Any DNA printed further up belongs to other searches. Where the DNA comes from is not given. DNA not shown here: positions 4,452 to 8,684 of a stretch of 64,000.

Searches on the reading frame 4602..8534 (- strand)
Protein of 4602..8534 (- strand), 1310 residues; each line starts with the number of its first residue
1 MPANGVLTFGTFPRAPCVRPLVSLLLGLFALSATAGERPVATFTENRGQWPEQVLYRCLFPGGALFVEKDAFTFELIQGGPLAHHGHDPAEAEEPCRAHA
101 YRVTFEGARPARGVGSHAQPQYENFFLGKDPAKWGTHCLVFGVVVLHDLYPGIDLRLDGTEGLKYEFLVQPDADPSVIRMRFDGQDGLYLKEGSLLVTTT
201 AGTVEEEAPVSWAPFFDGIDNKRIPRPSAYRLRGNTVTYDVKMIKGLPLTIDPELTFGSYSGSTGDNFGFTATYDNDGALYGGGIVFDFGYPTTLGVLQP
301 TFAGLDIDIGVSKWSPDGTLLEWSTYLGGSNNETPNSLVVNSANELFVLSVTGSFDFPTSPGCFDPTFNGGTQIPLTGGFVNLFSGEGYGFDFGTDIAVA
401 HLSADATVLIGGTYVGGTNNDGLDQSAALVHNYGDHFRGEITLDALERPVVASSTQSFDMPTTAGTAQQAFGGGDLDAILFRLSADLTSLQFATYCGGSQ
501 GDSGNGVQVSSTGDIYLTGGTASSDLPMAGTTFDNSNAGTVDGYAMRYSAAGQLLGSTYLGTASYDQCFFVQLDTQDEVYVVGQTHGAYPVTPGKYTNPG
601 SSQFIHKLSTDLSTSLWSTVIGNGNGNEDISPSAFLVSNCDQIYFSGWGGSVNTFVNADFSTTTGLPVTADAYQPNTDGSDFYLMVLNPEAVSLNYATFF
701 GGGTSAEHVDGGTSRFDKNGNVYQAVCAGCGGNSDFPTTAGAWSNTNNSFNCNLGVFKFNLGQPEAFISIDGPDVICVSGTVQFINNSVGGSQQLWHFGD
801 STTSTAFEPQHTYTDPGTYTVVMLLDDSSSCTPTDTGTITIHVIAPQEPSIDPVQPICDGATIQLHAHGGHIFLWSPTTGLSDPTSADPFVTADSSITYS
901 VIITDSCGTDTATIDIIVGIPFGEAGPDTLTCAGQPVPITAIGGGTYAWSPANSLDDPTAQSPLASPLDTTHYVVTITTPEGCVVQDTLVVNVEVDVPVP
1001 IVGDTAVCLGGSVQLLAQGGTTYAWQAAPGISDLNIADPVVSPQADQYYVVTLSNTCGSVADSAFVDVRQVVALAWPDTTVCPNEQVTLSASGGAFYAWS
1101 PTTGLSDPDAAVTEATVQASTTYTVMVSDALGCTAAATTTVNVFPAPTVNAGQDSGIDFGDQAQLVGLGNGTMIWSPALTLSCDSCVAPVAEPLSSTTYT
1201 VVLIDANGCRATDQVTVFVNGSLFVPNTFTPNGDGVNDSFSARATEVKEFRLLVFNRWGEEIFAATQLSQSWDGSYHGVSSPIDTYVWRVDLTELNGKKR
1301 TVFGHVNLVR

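Call 59: search_protein_families(library=pfam, proteins=[window:4602-8534:-], max_evalue=0.001)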
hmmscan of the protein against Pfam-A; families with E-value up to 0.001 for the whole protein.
window:4602-8534:- (1310 aa): 6 families
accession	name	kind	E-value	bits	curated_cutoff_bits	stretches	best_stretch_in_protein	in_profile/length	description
PF25778.1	DUF7948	-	4.4e-55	187.4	27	1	43-254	1-214/214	Domain of unknown function (DUF7948)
PF13585.12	CHU_C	-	4.9e-16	59.1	27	1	1224-1300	2-78/86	CHU_C Type IX secretion signal domain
PF19081.6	Ig_7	-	6.8e-10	39.5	27.3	1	1077-1144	8-81/84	Ig-like domain CHU_C associated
PF18911.6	PKD_4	-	2.9e-09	37.3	27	1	793-840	36-84/85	PKD domain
PF06739.17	SBBP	-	3.5e-08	33.7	20.5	0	491-527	1-38/38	Beta-propeller repeat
PF00801.26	PKD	-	0.00034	21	23.5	1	794-828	32-68/80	PKD domain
